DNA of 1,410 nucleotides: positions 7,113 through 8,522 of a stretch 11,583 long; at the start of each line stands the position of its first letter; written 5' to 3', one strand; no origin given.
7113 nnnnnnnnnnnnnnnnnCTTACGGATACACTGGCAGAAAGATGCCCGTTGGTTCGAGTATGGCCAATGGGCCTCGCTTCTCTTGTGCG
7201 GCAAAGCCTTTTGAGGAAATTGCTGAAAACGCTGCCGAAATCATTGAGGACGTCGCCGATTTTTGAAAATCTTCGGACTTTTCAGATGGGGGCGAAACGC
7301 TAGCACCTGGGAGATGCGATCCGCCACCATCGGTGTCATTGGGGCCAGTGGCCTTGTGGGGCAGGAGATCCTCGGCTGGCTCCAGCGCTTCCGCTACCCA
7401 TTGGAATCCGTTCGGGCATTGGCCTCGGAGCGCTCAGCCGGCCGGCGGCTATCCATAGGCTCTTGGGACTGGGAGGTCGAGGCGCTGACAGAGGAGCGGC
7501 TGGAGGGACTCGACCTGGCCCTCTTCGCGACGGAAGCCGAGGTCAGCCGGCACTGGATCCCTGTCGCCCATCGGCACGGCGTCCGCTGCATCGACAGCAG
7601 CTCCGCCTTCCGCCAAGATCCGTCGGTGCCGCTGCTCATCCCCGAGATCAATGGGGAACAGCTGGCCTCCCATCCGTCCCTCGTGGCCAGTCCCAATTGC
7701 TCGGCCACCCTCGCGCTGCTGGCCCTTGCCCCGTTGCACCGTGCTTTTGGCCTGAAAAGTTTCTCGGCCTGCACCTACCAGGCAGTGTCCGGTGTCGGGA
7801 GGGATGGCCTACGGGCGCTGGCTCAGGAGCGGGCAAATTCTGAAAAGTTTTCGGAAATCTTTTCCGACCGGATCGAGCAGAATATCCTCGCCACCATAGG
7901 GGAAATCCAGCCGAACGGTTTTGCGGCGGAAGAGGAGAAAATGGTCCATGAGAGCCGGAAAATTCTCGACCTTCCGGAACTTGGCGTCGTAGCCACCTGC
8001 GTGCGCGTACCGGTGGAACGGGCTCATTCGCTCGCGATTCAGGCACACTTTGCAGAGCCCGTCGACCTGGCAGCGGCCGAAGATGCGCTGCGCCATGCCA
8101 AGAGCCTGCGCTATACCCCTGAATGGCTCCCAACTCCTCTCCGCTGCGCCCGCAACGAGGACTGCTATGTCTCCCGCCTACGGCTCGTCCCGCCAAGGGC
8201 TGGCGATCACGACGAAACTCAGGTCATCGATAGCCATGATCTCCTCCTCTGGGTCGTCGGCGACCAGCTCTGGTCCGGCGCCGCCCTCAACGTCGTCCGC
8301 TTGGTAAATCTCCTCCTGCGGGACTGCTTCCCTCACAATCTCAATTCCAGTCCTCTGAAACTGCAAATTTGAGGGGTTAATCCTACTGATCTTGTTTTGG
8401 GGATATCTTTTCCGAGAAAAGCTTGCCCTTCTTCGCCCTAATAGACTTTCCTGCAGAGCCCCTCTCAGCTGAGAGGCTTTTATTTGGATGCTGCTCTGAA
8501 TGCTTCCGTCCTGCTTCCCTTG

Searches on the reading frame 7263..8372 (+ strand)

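Call 6: search_protein_families(library=pfam, proteins=[window:7263-8372:+], max_evalue=1)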
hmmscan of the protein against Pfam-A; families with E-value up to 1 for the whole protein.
window:7263-8372:+ (369 aa): 3 families
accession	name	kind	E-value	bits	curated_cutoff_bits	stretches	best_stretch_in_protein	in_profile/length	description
PF02774.23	Semialdhyde_dhC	-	1.1e-29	104.3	26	1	155-336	1-182/184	Semialdehyde dehydrogenase, dimerisation domain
PF01118.30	Semialdhyde_dh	-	3e-26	92.7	26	1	23-136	2-120/121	Semialdehyde dehydrogenase, NAD binding domain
PF01113.26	DapB_N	-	0.09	13.3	25.6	1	23-110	3-95/124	Dihydrodipicolinate reductase, N-terminus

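Call 7: search_protein_families(library=ncbifam, proteins=[window:7263-8372:+], max_evalue=1)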
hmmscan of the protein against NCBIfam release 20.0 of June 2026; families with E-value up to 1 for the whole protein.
window:7263-8372:+ (369 aa): 12 families
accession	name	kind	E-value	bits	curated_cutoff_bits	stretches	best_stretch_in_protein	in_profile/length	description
NF011456.0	PRK14874.1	equivalog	9.2e-90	301.1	223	1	18-353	2-342/346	aspartate-semialdehyde dehydrogenase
TIGR01296.1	asd_B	equivalog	1.5e-77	261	324.2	1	23-352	2-337/339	aspartate-semialdehyde dehydrogenase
NF004224.0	PRK05671.1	equivalog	2.9e-51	174.9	284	1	21-354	5-334/336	aspartate-semialdehyde dehydrogenase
NF005229.0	PRK06728.1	equivalog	2.1e-47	161.6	628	1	22-352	7-342/347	aspartate-semialdehyde dehydrogenase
NF005957.0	PRK08040.1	equivalog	2.2e-32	112.8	273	1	22-298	6-287/336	aspartate-semialdehyde dehydrogenase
NF006416.0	PRK08664.1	subfamily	5.4e-31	108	232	1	20-282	3-269/350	aspartate-semialdehyde dehydrogenase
TIGR00978.1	asd_EA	equivalog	5.5e-29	101.3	301.2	1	23-287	3-272/342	aspartate-semialdehyde dehydrogenase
NF005144.0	PRK06598.1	subfamily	2.6e-15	56.4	198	2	195-352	213-368/369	aspartate-semialdehyde dehydrogenase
TIGR01850.1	argC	equivalog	2.6e-14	53.2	233.6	1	22-185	2-187/345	N-acetyl-gamma-glutamyl-phosphate reductase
TIGR01745.1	asd_gamma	equivalog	3.1e-08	33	402.9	2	199-351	216-365/366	aspartate-semialdehyde dehydrogenase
TIGR01851.1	argC_other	equivalog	7.7e-06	25.4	229.85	1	78-189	45-157/310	N-acetyl-gamma-glutamyl-phosphate reductase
NF005368.0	PRK06901.1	equivalog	0.023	13.9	437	1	86-352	70-319/323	oxidoreductase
